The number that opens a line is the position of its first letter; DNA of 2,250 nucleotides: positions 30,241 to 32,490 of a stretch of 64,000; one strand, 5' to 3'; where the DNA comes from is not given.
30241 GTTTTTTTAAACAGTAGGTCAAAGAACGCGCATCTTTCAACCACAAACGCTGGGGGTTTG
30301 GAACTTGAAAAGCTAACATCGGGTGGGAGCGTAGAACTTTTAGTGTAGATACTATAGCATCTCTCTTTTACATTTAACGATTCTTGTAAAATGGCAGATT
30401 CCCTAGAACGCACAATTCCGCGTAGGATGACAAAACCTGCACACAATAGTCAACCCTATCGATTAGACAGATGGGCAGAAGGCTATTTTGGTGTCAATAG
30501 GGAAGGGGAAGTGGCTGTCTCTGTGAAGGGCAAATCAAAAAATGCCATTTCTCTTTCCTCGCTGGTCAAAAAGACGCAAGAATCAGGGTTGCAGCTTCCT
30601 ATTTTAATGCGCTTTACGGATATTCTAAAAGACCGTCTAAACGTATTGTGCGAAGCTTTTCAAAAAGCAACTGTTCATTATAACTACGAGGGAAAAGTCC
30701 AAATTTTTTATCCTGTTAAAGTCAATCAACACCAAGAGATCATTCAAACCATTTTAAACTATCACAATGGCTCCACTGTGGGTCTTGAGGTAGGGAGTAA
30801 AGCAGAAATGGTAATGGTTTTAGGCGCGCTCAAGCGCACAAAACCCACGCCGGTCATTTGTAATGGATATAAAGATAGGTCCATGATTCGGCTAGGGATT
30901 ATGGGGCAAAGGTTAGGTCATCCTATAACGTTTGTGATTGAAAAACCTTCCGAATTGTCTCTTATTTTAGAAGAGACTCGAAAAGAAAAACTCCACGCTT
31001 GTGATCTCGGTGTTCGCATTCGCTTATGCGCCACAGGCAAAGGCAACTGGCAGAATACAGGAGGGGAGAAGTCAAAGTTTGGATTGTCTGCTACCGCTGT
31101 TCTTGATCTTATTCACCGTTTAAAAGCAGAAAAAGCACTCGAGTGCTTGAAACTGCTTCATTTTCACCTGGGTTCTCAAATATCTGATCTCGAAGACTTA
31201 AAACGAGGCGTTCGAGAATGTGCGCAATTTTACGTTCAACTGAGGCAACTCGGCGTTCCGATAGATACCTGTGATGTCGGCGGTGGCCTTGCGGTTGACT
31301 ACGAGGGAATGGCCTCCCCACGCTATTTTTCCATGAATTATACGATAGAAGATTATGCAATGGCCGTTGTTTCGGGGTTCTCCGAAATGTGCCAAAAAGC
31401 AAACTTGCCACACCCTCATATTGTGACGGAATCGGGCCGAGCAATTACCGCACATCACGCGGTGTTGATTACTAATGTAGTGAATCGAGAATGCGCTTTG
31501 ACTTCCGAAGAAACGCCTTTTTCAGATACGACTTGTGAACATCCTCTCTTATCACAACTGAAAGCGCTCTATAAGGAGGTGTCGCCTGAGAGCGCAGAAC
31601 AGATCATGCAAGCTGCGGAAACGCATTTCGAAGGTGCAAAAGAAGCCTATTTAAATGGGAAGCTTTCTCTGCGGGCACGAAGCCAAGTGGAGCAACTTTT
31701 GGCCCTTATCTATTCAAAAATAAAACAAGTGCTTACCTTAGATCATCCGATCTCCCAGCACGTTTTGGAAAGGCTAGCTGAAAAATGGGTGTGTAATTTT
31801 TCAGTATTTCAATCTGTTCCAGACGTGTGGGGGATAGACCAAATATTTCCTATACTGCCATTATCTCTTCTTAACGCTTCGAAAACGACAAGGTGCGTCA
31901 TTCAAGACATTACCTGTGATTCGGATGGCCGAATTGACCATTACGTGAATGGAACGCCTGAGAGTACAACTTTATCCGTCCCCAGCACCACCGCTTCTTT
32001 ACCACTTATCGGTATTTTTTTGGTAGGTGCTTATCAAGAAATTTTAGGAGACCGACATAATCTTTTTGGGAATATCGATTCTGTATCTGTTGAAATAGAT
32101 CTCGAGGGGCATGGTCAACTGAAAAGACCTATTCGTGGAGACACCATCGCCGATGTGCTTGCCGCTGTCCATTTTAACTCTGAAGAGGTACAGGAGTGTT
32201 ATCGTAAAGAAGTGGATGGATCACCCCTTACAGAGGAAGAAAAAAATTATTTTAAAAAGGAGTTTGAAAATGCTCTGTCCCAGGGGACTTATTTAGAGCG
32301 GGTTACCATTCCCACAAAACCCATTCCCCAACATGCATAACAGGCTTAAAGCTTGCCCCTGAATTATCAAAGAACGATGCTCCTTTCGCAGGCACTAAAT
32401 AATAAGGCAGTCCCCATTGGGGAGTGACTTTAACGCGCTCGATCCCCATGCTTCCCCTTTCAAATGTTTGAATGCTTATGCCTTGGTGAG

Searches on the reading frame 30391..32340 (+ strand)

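Call 34: search_protein_families(library=pfam, proteins=[window:30391-32340:+], max_evalue=0.000001)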
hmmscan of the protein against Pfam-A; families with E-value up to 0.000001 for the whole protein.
window:30391-32340:+ (649 aa): 3 families
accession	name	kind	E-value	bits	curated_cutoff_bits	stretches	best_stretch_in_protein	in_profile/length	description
PF02784.22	Orn_Arg_deC_N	-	2.8e-39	135.4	23.4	1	98-354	16-247/247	Pyridoxal-dependent decarboxylase, pyridoxal binding domain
PF17810.6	Arg_decarb_HB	-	6.6e-10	39.6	23.3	1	383-462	4-83/84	Arginine decarboxylase helical bundle domain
PF17944.6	Arg_decarbox_C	-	2.6e-08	34.7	23.3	1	586-635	1-51/51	Arginine decarboxylase C-terminal helical extension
